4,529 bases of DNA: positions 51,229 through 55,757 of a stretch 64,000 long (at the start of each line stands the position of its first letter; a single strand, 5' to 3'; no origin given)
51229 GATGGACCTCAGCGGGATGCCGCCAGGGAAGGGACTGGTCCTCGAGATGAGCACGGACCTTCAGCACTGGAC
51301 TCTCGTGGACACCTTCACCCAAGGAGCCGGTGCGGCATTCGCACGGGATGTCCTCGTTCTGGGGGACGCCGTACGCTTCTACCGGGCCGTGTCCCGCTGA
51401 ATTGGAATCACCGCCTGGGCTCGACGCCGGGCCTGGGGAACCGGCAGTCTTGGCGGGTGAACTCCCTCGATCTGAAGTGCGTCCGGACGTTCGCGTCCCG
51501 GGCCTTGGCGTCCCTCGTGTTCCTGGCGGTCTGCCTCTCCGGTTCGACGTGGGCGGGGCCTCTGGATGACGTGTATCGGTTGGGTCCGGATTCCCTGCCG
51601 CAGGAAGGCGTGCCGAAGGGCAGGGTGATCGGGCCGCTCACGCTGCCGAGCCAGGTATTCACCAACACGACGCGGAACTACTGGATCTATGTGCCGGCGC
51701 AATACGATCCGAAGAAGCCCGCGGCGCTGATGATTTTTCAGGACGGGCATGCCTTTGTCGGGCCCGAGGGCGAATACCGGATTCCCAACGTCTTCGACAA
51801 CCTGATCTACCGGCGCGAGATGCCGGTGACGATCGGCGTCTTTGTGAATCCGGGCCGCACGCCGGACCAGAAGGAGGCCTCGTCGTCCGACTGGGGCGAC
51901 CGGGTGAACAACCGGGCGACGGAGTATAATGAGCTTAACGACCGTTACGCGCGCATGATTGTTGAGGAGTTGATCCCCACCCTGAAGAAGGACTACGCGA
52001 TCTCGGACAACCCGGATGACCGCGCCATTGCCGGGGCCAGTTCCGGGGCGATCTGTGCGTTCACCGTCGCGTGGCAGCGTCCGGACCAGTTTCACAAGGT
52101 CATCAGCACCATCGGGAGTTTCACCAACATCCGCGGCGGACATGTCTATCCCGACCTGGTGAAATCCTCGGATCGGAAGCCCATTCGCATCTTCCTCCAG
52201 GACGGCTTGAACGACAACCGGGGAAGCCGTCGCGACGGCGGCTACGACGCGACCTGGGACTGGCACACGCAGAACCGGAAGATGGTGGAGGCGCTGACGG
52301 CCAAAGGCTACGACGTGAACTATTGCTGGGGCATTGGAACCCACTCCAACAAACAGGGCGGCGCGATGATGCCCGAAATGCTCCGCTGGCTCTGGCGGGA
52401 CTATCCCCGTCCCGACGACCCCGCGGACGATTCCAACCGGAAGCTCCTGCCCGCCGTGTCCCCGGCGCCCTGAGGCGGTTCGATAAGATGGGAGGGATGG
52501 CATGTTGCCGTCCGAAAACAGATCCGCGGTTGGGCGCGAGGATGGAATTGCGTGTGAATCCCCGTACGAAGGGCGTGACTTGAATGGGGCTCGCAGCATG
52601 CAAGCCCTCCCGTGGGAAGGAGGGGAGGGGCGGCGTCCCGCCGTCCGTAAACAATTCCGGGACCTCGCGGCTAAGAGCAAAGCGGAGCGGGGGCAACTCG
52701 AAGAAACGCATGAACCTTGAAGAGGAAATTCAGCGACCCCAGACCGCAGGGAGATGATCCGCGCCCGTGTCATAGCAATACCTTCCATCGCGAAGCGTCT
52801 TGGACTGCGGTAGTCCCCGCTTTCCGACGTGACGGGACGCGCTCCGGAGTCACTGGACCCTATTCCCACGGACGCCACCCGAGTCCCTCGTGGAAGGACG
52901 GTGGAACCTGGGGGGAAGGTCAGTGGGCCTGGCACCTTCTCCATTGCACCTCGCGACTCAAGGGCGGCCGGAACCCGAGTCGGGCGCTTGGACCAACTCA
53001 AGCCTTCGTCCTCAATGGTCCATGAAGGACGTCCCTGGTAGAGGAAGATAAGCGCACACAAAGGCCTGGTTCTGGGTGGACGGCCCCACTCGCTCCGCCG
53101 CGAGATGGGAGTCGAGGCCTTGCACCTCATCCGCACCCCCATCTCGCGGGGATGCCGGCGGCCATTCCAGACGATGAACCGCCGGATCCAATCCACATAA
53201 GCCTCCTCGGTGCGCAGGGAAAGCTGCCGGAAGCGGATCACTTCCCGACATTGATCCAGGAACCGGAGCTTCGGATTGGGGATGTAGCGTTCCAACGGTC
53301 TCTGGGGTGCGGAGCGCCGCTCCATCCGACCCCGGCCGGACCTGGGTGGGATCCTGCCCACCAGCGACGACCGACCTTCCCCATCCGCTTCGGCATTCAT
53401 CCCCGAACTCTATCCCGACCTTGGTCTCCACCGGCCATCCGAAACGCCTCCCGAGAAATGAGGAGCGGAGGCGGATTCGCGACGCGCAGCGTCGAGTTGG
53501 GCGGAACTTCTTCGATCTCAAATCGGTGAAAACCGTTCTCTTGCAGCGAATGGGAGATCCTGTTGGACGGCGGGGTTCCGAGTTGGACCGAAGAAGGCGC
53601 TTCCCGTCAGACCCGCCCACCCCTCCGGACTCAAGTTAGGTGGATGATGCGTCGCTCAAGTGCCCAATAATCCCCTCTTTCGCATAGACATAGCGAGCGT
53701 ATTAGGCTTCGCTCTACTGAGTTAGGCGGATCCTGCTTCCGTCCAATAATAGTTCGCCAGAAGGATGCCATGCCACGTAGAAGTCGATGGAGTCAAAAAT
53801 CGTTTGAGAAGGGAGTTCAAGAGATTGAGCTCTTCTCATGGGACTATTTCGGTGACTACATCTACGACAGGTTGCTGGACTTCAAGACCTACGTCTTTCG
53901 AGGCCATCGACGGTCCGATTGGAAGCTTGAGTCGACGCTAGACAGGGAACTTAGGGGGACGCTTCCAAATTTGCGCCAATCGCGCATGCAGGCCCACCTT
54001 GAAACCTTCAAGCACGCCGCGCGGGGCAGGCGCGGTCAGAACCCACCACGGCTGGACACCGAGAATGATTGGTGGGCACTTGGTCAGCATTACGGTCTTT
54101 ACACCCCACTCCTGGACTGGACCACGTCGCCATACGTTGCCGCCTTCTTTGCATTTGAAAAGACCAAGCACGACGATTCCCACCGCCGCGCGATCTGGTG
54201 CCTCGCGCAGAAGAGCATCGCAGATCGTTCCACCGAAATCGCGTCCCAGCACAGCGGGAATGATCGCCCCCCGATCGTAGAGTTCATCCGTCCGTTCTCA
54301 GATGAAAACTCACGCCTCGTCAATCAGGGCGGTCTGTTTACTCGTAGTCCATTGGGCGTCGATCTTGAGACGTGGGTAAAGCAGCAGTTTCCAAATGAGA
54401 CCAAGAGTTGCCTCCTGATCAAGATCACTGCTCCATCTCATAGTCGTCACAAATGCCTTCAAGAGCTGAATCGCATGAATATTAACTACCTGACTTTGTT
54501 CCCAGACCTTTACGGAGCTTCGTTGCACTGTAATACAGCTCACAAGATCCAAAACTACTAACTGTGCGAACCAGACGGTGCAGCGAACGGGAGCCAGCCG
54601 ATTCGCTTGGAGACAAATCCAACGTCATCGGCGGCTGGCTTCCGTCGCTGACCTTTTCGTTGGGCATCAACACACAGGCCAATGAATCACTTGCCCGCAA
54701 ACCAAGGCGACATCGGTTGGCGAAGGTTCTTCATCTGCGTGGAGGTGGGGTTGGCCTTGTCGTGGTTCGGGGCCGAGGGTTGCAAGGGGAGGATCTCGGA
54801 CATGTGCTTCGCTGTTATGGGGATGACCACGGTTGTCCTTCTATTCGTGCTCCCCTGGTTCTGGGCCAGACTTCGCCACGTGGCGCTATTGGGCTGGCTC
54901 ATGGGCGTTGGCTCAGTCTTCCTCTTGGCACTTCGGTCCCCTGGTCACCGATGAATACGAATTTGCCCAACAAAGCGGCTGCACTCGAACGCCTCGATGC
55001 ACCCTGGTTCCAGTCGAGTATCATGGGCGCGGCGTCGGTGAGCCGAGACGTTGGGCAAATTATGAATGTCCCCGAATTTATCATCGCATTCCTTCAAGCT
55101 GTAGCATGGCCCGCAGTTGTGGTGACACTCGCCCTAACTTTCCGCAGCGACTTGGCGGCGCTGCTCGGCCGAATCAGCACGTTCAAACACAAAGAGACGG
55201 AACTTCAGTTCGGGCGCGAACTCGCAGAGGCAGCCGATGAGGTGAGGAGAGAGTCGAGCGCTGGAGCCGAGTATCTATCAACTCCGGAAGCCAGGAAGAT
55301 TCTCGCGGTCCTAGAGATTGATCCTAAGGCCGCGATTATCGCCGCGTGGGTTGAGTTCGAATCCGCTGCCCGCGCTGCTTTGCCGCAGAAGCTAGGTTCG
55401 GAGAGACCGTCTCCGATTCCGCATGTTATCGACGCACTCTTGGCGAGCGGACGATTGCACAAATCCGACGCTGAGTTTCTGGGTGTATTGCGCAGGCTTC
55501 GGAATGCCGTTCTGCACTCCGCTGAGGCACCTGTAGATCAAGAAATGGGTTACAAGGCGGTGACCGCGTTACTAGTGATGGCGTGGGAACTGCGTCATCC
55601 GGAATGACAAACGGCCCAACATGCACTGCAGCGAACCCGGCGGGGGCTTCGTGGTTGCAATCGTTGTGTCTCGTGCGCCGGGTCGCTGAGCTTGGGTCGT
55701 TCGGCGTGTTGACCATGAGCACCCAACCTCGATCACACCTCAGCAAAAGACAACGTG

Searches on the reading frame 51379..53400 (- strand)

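Call 8: search_protein_families(library=pfam, proteins=[window:51379-53400:-], max_evalue=0.01)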
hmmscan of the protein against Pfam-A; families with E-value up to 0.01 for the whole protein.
window:51379-53400:- (673 aa): 1 family
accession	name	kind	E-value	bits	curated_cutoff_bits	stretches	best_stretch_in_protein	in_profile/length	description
PF13495.12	Phage_int_SAM_4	-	1.5e-09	38.6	27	1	47-88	1-42/85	Phage integrase, N-terminal SAM-like domain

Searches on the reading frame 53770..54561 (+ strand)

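Call 8: search_protein_families(library=pfam, proteins=[window:53770-54561:+], max_evalue=0.01)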
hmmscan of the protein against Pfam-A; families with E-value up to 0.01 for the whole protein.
window:53770-54561:+ (263 aa): 1 family
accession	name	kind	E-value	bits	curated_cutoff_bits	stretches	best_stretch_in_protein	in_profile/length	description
PF08867.16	FRG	-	1.6e-26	93.5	25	1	40-136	2-93/94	FRG domain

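Call 71: search_protein_families(library=padloc, proteins=[window:53770-54561:+], max_evalue=0.01)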
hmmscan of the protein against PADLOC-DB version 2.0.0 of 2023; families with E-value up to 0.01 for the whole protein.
window:53770-54561:+ (263 aa): 14 families
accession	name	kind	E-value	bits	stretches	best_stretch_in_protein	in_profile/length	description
PDLC04937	PDC-S15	-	6.5e-96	318.8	1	4-261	4-251/254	-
PDLC04934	PDC-S15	-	7e-59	197.9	1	23-258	41-286/416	-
PDLC04931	PDC-S15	-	1.1e-51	174.3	1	37-257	61-271/282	-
PDLC04938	PDC-S15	-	4e-38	129.4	1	17-259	41-271/276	-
PDLC04940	PDC-S15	-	1.5e-35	121.2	1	38-255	54-264/280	-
PDLC04935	PDC-S15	-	6.4e-32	109.1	2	22-201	118-284/535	-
PDLC04936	PDC-S15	-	1e-18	65.7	2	38-139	42-133/300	-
PDLC04933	PDC-S15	-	1.3e-15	55.6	2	39-139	28-118/286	-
PDLC04927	PDC-S15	-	2.3e-13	47.8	2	39-137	37-124/422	-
PDLC04932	PDC-S15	-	1.9e-10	38.7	1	106-138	116-148/324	-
PDLC04930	PDC-S15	-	9.3e-10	36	2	103-136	86-119/380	-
PDLC04929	PDC-S15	-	5.2e-09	34.4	1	93-147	88-143/308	-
PDLC04926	PDC-S15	-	5.3e-08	30.3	1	39-136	32-125/300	-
PDLC04928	PDC-S15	-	0.00046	18.3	0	42-62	59-79/174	-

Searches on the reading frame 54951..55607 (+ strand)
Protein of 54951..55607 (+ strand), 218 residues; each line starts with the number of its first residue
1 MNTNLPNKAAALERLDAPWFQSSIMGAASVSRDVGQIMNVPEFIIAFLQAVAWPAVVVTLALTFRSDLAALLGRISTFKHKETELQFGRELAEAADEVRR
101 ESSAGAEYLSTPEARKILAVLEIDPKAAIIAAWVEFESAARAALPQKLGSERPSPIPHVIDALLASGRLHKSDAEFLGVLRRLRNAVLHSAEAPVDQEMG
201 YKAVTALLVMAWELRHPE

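Call 71: search_protein_families(library=padloc, proteins=[window:54951-55607:+], max_evalue=0.01)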
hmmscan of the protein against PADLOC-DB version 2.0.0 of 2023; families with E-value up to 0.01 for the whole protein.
window:54951-55607:+ (218 aa): 0 families

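Call 99: search_protein_families(library=phrogs, proteins=[window:54951-55607:+], max_evalue=0.01)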
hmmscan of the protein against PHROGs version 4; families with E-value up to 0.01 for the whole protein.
window:54951-55607:+ (218 aa): 1 family
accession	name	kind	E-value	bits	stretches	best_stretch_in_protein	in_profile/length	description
phrog_18019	-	unknown function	9.8e-10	39.5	1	47-191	7-158/185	-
